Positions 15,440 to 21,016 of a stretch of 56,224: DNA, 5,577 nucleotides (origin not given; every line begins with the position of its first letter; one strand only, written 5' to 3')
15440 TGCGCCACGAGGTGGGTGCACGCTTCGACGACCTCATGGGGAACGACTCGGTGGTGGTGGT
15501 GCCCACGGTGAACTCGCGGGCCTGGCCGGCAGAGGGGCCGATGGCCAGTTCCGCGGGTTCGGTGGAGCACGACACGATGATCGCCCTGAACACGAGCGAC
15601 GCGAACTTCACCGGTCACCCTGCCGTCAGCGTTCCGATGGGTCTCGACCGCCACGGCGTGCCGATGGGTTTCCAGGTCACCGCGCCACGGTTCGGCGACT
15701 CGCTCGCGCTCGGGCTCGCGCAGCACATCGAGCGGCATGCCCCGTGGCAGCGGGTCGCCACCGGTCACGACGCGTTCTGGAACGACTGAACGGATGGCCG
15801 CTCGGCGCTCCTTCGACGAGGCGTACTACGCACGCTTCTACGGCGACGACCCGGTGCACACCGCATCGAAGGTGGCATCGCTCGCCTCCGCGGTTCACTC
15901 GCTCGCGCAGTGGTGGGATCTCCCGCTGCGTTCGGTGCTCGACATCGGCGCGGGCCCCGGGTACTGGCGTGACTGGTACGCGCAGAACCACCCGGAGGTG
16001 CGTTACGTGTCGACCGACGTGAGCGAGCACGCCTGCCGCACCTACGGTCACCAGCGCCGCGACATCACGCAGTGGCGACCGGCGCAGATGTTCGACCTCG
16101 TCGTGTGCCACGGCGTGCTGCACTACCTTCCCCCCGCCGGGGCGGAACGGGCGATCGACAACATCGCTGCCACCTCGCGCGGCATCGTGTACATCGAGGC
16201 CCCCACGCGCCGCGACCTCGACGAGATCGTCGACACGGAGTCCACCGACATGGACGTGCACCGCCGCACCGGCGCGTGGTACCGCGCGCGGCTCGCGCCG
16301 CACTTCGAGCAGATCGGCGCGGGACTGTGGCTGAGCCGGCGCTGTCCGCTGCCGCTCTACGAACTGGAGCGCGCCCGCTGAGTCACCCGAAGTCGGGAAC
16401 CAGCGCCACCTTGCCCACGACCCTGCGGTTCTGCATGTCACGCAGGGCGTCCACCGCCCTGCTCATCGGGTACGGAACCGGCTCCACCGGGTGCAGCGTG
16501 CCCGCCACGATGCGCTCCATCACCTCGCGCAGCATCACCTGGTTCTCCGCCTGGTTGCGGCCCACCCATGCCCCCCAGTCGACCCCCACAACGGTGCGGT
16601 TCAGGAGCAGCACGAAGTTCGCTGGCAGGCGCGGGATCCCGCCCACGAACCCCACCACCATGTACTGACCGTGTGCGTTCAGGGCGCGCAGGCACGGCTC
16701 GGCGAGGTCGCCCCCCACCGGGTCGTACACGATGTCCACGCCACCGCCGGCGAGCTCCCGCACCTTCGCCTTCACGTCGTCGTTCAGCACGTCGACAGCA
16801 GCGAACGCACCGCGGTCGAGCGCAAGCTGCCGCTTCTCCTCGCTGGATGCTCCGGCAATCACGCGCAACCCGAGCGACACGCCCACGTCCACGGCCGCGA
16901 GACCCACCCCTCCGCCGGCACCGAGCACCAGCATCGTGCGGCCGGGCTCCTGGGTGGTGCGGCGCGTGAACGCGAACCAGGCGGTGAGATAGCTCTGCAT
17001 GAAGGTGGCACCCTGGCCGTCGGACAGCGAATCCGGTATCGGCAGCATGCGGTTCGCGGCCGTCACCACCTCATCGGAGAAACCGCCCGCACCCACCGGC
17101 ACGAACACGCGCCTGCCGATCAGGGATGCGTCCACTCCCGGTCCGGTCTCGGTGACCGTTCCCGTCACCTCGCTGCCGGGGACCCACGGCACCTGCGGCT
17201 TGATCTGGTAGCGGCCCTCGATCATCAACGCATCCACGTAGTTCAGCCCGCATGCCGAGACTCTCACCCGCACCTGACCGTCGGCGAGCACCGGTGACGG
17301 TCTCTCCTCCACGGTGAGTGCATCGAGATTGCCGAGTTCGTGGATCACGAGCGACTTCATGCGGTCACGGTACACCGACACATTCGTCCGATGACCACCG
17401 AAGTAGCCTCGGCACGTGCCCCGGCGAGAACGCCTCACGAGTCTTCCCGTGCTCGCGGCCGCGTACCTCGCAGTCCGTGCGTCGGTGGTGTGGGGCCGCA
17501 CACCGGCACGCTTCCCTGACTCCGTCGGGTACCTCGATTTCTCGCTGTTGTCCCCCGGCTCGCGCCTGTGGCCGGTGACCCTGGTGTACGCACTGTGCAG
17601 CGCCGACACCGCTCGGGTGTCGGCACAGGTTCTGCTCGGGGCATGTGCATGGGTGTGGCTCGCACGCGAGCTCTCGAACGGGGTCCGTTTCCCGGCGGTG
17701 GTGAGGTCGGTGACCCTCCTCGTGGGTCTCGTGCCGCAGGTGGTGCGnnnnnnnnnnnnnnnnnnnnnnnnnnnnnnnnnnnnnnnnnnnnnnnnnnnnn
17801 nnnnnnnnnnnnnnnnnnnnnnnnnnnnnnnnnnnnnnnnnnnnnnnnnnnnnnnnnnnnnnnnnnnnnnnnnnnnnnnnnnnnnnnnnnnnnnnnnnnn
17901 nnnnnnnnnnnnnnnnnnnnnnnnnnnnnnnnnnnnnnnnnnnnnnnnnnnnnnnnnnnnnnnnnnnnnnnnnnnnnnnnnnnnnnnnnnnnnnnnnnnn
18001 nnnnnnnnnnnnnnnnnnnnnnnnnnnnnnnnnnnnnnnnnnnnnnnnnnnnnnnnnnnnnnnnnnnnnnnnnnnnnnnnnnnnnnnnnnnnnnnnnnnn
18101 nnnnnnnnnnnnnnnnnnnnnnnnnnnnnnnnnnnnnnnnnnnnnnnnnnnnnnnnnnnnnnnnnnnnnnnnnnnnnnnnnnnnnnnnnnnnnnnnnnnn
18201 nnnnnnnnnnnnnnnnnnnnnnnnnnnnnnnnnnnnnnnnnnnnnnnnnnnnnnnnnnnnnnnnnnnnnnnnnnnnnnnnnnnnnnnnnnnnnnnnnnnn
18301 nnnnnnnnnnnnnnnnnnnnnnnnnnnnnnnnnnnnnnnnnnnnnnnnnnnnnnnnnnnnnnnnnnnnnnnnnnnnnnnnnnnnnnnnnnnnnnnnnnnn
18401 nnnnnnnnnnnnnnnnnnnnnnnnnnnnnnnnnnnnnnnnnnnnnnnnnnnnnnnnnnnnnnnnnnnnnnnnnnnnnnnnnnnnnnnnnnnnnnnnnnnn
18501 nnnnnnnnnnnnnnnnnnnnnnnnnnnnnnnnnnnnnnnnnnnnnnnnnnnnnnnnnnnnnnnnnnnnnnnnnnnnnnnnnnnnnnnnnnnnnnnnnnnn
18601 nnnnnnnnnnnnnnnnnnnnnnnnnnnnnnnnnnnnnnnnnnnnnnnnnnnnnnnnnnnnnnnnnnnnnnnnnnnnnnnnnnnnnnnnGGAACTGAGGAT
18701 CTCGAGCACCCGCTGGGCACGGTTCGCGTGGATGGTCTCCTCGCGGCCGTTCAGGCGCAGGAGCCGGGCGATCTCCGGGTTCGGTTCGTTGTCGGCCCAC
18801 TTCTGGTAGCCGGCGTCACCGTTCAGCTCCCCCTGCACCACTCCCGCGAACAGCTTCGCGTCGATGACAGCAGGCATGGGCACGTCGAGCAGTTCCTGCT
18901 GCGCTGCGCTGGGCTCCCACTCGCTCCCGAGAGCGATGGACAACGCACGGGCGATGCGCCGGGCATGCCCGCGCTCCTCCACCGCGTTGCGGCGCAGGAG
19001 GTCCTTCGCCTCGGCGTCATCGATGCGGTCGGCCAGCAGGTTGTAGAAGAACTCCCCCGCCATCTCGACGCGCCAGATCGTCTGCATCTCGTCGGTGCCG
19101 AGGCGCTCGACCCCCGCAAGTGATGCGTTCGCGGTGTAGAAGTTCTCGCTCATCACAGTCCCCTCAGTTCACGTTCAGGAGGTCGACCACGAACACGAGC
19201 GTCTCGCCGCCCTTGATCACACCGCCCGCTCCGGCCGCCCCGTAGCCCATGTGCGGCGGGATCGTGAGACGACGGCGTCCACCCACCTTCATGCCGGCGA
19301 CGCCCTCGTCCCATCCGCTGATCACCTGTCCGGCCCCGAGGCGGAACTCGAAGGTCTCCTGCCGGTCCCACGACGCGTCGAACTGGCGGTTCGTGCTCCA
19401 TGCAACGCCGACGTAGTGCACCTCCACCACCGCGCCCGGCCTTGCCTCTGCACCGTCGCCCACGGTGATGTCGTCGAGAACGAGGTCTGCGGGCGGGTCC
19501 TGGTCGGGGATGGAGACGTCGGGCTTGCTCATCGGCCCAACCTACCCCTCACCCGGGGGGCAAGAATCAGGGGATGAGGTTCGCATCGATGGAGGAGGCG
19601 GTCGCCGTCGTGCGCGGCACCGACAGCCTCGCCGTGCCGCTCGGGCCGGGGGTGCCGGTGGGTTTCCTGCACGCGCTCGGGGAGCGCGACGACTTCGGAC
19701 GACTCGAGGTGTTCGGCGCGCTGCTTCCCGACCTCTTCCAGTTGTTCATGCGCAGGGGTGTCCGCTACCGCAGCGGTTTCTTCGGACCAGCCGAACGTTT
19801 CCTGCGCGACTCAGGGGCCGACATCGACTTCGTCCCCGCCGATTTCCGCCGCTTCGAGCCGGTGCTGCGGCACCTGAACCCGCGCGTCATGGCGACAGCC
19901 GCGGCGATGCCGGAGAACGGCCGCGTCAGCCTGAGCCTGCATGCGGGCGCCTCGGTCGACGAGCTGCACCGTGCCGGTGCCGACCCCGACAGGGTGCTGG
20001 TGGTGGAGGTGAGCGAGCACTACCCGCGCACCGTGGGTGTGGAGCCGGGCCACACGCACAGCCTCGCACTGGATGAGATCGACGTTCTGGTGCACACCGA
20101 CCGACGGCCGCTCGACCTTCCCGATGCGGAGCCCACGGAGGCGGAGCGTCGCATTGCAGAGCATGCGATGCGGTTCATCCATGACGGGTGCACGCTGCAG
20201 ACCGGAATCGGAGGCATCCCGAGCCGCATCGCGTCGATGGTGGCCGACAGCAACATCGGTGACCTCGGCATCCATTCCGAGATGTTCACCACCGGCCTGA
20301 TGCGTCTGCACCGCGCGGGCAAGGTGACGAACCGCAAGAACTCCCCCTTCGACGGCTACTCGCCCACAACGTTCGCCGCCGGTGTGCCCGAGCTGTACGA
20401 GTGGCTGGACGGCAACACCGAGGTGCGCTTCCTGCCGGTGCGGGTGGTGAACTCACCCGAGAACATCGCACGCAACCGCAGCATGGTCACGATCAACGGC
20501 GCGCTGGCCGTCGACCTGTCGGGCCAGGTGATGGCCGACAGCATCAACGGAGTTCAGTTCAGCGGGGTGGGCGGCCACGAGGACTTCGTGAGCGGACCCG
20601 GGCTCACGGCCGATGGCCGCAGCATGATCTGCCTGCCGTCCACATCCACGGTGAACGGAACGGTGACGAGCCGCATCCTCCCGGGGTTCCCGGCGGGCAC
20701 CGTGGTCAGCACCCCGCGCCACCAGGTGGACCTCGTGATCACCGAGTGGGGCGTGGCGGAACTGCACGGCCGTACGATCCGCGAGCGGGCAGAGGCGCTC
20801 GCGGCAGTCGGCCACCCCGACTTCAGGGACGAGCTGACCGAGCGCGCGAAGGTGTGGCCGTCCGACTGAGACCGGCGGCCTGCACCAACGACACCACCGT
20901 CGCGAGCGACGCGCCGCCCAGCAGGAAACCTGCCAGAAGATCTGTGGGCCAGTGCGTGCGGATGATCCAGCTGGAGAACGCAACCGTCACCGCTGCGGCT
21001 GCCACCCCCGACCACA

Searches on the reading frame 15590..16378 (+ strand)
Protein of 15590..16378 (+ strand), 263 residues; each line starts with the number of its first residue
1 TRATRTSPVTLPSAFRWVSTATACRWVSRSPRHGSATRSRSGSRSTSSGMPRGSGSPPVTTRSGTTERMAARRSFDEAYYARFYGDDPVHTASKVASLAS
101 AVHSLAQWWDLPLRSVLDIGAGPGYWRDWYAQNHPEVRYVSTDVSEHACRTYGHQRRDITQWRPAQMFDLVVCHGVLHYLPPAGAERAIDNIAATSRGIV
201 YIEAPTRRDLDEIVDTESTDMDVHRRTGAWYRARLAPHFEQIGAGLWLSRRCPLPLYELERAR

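Call 17: search_protein_families(library=pfam, proteins=[window:15590-16378:+], max_evalue=0.0001)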
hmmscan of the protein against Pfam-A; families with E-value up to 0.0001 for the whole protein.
window:15590-16378:+ (263 aa): 4 families
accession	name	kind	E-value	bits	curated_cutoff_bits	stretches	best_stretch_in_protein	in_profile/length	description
PF08242.18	Methyltransf_12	-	2.9e-10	41.2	30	1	117-193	1-89/98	Methyltransferase domain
PF13489.12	Methyltransf_23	-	5.7e-10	39.6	27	1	98-232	9-134/164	Methyltransferase domain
PF13649.12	Methyltransf_25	-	2.7e-08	34.8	27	1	116-194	1-91/97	Methyltransferase domain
PF08241.18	Methyltransf_11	-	1.8e-05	25.7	21.2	1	117-192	1-83/95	Methyltransferase domain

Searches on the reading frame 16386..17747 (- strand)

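Call 17: search_protein_families(library=pfam, proteins=[window:16386-17747:-], max_evalue=0.0001)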
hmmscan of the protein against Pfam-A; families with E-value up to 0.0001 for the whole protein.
window:16386-17747:- (454 aa): 3 families
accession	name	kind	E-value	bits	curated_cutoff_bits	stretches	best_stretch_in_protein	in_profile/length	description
PF00107.32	ADH_zinc_N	-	6e-21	75.2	31.8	1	280-397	1-117/129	Zinc-binding dehydrogenase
PF08240.17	ADH_N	-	5.1e-15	56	23.5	1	156-239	2-104/104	Alcohol dehydrogenase GroES-like domain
PF13602.12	ADH_zinc_N_2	-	1.8e-14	55.3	27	1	320-449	9-134/134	Zinc-binding dehydrogenase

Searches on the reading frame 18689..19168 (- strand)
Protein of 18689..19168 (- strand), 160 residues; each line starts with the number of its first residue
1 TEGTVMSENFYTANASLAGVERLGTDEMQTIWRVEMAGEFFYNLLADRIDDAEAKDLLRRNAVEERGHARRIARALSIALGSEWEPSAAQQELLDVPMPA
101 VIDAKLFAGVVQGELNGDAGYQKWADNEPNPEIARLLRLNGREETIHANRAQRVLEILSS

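Call 17: search_protein_families(library=pfam, proteins=[window:18689-19168:-], max_evalue=0.0001)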
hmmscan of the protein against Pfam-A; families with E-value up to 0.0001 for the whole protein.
window:18689-19168:- (160 aa): 1 family
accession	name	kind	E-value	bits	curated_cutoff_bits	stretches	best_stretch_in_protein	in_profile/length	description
PF02915.23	Rubrerythrin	-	1e-07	32.8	22.8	1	34-154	9-136/137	Rubrerythrin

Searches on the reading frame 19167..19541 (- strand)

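Call 17: search_protein_families(library=pfam, proteins=[window:19167-19541:-], max_evalue=0.0001)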
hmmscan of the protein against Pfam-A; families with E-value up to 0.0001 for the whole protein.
window:19167-19541:- (125 aa): 1 family
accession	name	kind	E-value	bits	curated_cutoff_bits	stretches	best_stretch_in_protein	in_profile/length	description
PF00254.34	FKBP_C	-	9.4e-32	109.6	21.1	1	32-122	3-94/94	FKBP-type peptidyl-prolyl cis-trans isomerase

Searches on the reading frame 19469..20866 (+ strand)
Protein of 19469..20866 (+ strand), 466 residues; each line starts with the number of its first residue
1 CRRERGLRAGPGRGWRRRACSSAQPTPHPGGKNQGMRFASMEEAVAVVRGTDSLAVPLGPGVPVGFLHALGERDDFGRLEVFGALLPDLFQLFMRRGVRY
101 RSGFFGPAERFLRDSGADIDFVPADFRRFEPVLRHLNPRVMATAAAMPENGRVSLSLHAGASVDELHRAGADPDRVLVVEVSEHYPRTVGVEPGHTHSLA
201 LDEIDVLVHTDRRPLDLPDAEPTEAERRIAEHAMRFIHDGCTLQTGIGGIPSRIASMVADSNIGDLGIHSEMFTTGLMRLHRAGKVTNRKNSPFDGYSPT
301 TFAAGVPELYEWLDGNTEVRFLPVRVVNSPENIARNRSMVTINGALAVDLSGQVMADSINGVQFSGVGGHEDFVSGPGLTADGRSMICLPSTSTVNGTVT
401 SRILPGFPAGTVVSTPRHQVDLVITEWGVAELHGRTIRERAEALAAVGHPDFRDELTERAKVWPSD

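Call 17: search_protein_families(library=pfam, proteins=[window:19469-20866:+], max_evalue=0.0001)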
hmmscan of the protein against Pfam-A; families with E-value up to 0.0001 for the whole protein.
window:19469-20866:+ (466 aa): 1 family
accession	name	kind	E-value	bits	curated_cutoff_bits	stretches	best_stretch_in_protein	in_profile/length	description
PF13336.12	AcetylCoA_hyd_C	-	1.7e-52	177.8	23.7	1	305-460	1-154/154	Acetyl-CoA hydrolase/transferase C-terminal domain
